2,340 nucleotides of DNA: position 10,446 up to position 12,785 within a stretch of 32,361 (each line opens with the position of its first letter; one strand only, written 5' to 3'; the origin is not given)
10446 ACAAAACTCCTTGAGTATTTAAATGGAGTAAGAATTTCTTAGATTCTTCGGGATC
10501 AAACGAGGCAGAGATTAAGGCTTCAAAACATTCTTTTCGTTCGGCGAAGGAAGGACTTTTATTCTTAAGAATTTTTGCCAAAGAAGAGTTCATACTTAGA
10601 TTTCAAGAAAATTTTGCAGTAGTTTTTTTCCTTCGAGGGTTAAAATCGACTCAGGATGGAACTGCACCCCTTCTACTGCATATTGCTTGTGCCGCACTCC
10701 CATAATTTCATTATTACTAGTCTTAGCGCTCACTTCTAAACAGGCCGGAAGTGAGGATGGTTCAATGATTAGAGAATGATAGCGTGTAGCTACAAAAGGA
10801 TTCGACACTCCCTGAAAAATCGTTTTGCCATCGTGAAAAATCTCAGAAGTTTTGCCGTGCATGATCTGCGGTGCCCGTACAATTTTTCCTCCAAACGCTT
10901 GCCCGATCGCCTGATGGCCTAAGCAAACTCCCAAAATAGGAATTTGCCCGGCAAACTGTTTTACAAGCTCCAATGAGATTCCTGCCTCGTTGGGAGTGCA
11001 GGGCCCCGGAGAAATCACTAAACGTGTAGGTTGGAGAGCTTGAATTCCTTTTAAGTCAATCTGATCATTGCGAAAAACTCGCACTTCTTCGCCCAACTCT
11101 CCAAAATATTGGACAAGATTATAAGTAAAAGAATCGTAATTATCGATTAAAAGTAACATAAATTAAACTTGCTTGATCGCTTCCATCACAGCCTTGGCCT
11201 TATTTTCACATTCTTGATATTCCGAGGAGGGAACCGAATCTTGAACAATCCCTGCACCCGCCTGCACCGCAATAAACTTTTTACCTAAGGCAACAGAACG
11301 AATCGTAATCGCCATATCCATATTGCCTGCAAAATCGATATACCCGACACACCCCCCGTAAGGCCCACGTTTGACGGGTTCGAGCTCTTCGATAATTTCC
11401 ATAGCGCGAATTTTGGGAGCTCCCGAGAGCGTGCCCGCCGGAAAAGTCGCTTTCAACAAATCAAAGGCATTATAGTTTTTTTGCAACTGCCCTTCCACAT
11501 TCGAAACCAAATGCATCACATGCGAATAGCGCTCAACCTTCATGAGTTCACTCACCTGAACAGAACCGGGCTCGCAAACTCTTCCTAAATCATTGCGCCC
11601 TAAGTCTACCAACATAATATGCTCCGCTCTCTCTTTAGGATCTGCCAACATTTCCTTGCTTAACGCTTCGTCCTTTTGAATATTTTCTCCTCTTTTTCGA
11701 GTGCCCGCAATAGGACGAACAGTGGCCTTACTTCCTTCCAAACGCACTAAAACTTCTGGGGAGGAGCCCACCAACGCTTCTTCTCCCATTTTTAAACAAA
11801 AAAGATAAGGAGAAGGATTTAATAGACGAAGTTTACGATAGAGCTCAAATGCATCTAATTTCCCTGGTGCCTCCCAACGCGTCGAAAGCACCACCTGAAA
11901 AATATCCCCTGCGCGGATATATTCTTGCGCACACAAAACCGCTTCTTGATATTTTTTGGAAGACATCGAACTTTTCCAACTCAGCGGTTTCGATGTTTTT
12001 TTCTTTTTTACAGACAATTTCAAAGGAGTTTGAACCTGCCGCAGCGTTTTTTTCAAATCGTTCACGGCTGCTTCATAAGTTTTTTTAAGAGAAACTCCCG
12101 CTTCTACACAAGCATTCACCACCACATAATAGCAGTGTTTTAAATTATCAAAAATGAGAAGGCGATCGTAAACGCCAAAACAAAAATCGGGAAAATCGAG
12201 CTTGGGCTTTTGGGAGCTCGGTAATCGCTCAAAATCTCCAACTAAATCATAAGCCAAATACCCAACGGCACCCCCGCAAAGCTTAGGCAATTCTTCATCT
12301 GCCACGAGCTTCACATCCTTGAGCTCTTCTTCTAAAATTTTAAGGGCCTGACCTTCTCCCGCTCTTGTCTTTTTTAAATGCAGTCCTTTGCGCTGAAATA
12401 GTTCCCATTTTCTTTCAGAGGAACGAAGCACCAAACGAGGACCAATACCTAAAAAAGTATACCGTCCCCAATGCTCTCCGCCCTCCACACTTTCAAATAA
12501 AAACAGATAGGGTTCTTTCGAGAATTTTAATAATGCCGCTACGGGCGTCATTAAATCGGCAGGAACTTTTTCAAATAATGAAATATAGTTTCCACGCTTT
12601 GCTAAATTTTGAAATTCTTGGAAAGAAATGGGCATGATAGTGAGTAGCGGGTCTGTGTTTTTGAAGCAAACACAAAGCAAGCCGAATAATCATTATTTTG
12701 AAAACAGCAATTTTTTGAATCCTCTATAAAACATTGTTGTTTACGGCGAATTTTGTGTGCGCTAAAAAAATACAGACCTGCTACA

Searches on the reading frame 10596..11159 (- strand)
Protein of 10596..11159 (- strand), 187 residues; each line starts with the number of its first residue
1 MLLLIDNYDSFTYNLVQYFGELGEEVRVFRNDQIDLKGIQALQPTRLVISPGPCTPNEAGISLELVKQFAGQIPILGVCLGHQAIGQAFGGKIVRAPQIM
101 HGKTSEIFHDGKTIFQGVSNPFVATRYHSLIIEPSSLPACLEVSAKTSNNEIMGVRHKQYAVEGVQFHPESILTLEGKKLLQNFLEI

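Call 16: search_protein_families(library=pfam, proteins=[window:10596-11159:-])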
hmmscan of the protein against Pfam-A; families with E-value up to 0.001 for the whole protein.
window:10596-11159:- (187 aa): 2 families
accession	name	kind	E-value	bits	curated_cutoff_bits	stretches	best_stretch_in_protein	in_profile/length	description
PF00117.34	GATase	-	5.1e-63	212.6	22.8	1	3-185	1-187/190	Glutamine amidotransferase class-I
PF07722.19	Peptidase_C26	-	4.3e-09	36.9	20.5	1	62-170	94-219/219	Peptidase C26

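Call 21: find_encoding_contigs(protein=window:10596-11159:-, flank=10000, max_places=10)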
Protein window:10596-11159:- (187 aa): 4 contigs read that carry it; 3 places shown.
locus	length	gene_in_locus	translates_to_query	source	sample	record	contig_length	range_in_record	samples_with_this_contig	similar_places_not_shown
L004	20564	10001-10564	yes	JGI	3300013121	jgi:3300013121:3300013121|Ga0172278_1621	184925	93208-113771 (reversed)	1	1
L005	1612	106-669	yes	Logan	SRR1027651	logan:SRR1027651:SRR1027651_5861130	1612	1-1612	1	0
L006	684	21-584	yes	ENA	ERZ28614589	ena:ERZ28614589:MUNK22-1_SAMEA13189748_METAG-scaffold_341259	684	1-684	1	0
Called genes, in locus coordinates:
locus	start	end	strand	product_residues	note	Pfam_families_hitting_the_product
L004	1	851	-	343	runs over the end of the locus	PF05496:RuvB_N, PF00004:AAA, PF07728:AAA_5 (weak), PF17864:AAA_lid_4, PF05491:WHD_RuvB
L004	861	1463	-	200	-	PF01330:RuvA_N, PF14520:HHH_5, PF07499:RuvA_C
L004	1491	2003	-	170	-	PF02075:RuvC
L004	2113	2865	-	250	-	PF20772:TACO1_YebC_N, PF01709:Transcrip_reg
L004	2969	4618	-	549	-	PF06271:RDD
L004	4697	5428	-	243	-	PF03009:GDPD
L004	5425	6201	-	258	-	PF20260:PUA_4, PF04452:Methyltrans_RNA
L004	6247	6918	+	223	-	PF04893:Yip1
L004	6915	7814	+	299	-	PF00480:ROK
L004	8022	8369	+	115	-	-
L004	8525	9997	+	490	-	PF04715:, PF00425:Chorismate_bind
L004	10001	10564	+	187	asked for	PF00117:GATase, PF07722:Peptidase_C26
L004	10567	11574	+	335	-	PF00591:Glycos_transf_3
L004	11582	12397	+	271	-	PF00218:IGPS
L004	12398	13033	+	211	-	PF00697:PRAI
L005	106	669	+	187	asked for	PF00117:GATase, PF07722:Peptidase_C26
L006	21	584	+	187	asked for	PF00117:GATase, PF07722:Peptidase_C26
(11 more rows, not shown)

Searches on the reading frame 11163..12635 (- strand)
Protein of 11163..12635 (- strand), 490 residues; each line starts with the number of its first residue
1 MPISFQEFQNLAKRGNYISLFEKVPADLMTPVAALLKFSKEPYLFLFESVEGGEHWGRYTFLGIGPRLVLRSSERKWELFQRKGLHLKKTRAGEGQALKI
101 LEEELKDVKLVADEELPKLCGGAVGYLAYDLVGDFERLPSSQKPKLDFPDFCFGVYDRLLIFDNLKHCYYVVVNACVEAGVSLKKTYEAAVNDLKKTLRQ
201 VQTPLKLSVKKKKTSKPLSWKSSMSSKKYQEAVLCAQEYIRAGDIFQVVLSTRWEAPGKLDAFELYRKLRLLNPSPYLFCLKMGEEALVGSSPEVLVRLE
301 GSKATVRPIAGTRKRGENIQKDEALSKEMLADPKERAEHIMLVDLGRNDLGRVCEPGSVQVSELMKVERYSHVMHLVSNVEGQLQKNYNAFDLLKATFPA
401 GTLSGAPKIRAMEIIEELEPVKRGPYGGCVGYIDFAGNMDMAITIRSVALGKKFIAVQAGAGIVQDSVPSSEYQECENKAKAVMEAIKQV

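Call 16: search_protein_families(library=pfam, proteins=[window:11163-12635:-])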
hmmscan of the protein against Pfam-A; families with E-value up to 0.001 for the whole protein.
window:11163-12635:- (490 aa): 2 families
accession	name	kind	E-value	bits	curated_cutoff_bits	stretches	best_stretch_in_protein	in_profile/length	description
PF00425.24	Chorismate_bind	-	1.7e-97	326.5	27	1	226-479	2-257/257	chorismate binding enzyme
PF04715.19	Anth_synt_I_N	-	1.1e-31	110.5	23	1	27-170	1-139/140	Anthranilate synthase component I, N terminal region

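Call 43: find_homologous_proteins(query=window:11163-12635:-, max_evalue=1e-100)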
Query window:11163-12635:- (490 aa): 7708 proteins with E <= 1e-100 among 8000 candidates; the best 120 are listed.
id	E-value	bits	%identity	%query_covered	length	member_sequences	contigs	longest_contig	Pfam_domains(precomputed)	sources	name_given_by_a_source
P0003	0.0e+0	1100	100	100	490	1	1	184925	PF04715.20,PF00425.25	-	-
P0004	2.2e-268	909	83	100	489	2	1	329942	PF04715.20,PF00425.25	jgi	-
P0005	1.8e-201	688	64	100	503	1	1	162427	PF04715.20,PF00425.25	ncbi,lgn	-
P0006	9.7e-199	679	63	100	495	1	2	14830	PF04715.20,PF00425.25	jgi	jgi:anthranilate synthase component I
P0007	3.4e-198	677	63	100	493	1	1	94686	PF04715.20,PF00425.25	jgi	jgi:anthranilate synthase component 1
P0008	4.5e-198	677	63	100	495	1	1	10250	PF04715.20,PF00425.25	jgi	jgi:anthranilate synthase component 1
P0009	1.3e-196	672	64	100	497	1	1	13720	PF04715.20,PF00425.25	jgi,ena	-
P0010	1.1e-195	669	62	99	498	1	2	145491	PF04715.20,PF00425.25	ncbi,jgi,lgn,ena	-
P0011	1.1e-193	662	61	100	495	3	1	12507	PF04715.20,PF00425.25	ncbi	-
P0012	1.5e-193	662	62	100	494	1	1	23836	PF04715.20,PF00425.25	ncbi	-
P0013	9.3e-191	653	60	100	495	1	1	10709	PF04715.20,PF00425.25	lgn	-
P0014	1.5e-189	649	60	100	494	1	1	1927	PF04715.20,PF00425.25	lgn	-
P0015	6.8e-189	647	60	100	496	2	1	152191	PF04715.20,PF00425.25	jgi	-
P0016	1.0e-188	646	60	100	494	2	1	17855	PF04715.20,PF00425.25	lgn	-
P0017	2.5e-188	645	59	100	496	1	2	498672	PF04715.20,PF00425.25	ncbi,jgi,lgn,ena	-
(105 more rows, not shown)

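Call 44: find_encoding_contigs(protein=P0004, flank=10000, max_places=10)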
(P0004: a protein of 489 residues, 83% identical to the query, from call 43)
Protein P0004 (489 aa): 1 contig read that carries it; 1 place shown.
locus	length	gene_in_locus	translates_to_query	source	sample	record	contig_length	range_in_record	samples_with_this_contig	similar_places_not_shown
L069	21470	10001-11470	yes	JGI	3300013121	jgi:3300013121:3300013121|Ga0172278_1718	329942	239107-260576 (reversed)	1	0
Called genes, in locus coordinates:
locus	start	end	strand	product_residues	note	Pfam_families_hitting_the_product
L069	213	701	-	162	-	PF04977:DivIC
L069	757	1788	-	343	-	PF05496:RuvB_N, PF00004:AAA, PF07728:AAA_5 (weak), PF17864:AAA_lid_4, PF05491:WHD_RuvB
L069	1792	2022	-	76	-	PF07499:RuvA_C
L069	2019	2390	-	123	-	PF01330:RuvA_N, PF14520:HHH_5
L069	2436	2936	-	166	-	PF02075:RuvC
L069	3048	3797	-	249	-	PF20772:TACO1_YebC_N, PF01709:Transcrip_reg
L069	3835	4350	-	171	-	-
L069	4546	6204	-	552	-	PF06271:RDD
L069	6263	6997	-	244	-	PF03009:GDPD, PF13653:GDPD_2 (faint)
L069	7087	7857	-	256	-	PF20260:PUA_4, PF04452:Methyltrans_RNA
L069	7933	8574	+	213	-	PF04893:Yip1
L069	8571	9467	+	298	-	PF00480:ROK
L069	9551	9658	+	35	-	-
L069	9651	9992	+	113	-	-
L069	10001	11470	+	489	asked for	PF04715:, PF00425:Chorismate_bind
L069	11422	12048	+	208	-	PF00117:GATase, PF07722:Peptidase_C26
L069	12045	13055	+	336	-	PF00591:Glycos_transf_3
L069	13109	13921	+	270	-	PF00218:IGPS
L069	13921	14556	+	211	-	PF00697:PRAI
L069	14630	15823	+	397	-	PF00291:PALP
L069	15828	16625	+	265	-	PF00290:Trp_syntA, PF00977:His_biosynth (weak)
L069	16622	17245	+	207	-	PF07638:Sigma70_ECF, PF04542:Sigma70_r2, PF08281:Sigma70_r4_2, PF04545:Sigma70_r4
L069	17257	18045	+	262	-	-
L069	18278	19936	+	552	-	PF16697:Yop-YscD_cpl (weak), PF00498:FHA, PF16697:Yop-YscD_cpl, PF00158:Sigma54_activat, PF14532:Sigma54_activ_2, PF07728:AAA_5 (weak), PF25601:AAA_lid_14, PF02954:HTH_8, +1 more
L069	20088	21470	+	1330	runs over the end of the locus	PF00041:fn3 (faint), PF25788:Ig_Rha78A_N (faint), PF13385:Laminin_G_3 (weak)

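Call 45: find_encoding_contigs(protein=P0005, flank=10000, max_places=10)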
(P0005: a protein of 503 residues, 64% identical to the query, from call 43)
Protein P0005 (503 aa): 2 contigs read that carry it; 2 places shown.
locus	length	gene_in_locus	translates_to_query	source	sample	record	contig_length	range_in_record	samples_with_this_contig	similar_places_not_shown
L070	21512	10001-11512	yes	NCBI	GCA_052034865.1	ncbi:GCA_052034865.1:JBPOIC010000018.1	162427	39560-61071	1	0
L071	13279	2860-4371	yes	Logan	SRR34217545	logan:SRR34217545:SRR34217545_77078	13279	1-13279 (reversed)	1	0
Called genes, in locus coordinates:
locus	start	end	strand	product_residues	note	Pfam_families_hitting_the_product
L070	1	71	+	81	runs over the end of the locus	-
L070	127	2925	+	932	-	-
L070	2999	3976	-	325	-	PF01916:DS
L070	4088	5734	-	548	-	PF18158:AidB_N, PF02770:Acyl-CoA_dh_M, PF00441:Acyl-CoA_dh_1, PF08028:Acyl-CoA_dh_2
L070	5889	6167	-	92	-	-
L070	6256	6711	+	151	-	PF00588:SpoU_methylase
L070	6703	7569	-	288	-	PF00561:Abhydrolase_1, PF12146:Hydrolase_4, PF12697:Abhydrolase_6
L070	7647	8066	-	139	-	PF01894:YjbQ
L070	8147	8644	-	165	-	-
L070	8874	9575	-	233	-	PF04493:Endonuclease_5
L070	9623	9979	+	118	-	-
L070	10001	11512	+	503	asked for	PF04715:, PF00425:Chorismate_bind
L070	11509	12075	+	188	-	PF00117:GATase, PF07722:Peptidase_C26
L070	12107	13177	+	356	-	PF02885:Glycos_trans_3N, PF00591:Glycos_transf_3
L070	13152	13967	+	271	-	PF00218:IGPS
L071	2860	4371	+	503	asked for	PF04715:, PF00425:Chorismate_bind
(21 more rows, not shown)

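Call 78: find_encoding_contigs(protein=P0010, flank=10000, max_places=4)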
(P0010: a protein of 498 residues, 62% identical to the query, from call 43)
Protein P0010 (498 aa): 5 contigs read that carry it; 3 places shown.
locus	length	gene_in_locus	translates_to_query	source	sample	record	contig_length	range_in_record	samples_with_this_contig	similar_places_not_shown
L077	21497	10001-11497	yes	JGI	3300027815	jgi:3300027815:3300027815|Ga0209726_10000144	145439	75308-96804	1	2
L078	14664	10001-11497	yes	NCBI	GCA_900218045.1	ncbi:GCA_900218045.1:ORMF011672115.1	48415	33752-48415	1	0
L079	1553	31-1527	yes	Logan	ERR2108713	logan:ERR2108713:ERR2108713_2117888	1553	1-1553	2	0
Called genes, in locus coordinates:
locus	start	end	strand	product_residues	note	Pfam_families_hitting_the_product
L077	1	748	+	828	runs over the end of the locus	-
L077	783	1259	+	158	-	PF00588:SpoU_methylase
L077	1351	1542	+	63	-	PF15919:HicB_lk_antitox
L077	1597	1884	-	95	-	PF01541:GIY-YIG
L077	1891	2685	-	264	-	PF00561:Abhydrolase_1, PF12146:Hydrolase_4, PF12697:Abhydrolase_6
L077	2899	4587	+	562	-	PF00005:ABC_tran, PF02463:SMC_N (faint), PF13304:AAA_21 (faint), PF13476:AAA_23 (faint), PF12848:ABC_tran_Xtn, PF00005:ABC_tran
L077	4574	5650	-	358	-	PF06271:RDD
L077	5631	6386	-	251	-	PF03009:GDPD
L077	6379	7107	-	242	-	PF20260:PUA_4, PF04452:Methyltrans_RNA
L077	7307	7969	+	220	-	PF04893:Yip1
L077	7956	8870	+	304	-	PF00480:ROK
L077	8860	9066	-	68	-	PF04014:MazE_antitoxin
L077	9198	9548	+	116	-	-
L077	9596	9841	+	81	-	-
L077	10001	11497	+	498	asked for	PF04715:, PF00425:Chorismate_bind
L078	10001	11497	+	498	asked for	PF04715:, PF00425:Chorismate_bind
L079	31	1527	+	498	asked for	PF04715:, PF00425:Chorismate_bind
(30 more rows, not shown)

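Call 79: find_encoding_contigs(protein=P0017, flank=10000, max_places=4)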
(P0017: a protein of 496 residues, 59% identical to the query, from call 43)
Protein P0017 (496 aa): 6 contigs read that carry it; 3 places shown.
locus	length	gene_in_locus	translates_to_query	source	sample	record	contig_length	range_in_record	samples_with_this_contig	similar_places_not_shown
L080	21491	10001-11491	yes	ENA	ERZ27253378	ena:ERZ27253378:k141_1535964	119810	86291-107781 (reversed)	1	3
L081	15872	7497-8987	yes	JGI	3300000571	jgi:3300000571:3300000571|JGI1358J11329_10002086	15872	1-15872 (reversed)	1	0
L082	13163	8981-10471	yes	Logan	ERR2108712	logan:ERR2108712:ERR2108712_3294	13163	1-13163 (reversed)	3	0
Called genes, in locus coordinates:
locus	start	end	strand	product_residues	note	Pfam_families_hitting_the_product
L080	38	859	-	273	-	PF01503:PRA-PH (faint), PF03819:MazG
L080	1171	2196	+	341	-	-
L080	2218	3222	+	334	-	PF13535:ATP-grasp_4 (faint), PF02655:ATP-grasp_3, PF07478:Dala_Dala_lig_C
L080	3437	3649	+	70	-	PF12728:HTH_17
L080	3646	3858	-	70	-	PF01192:RNA_pol_Rpb6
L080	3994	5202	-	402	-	-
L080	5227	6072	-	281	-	-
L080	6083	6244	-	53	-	-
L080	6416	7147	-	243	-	PF03009:GDPD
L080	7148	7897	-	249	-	PF20260:PUA_4, PF04452:Methyltrans_RNA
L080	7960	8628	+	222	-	PF04893:Yip1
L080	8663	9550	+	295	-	PF00480:ROK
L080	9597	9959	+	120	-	-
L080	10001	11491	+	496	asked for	PF04715:, PF00425:Chorismate_bind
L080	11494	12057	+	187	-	PF00117:GATase, PF07722:Peptidase_C26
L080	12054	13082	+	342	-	PF02885:Glycos_trans_3N, PF00591:Glycos_transf_3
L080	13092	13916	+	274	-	PF00218:IGPS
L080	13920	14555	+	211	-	PF00697:PRAI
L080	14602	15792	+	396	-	PF00291:PALP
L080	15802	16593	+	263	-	PF00290:Trp_syntA, PF01884:PcrB (faint), PF00977:His_biosynth (weak)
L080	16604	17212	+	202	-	PF07638:Sigma70_ECF, PF04542:Sigma70_r2, PF08281:Sigma70_r4_2, PF04545:Sigma70_r4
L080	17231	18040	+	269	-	-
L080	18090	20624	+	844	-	PF00133:tRNA-synt_1, PF01921:tRNA-synt_1f (faint), PF01406:tRNA-synt_1e (faint), PF09334:tRNA-synt_1g, PF13603:tRNA-synt_1_2, PF00133:tRNA-synt_1, PF09334:tRNA-synt_1g (weak), PF08264:Anticodon_1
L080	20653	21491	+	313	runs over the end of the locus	PF06144:DNA_pol3_delta (weak), PF21694:DNA_pol3_delta_C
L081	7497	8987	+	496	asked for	PF04715:, PF00425:Chorismate_bind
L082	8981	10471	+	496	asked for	PF04715:, PF00425:Chorismate_bind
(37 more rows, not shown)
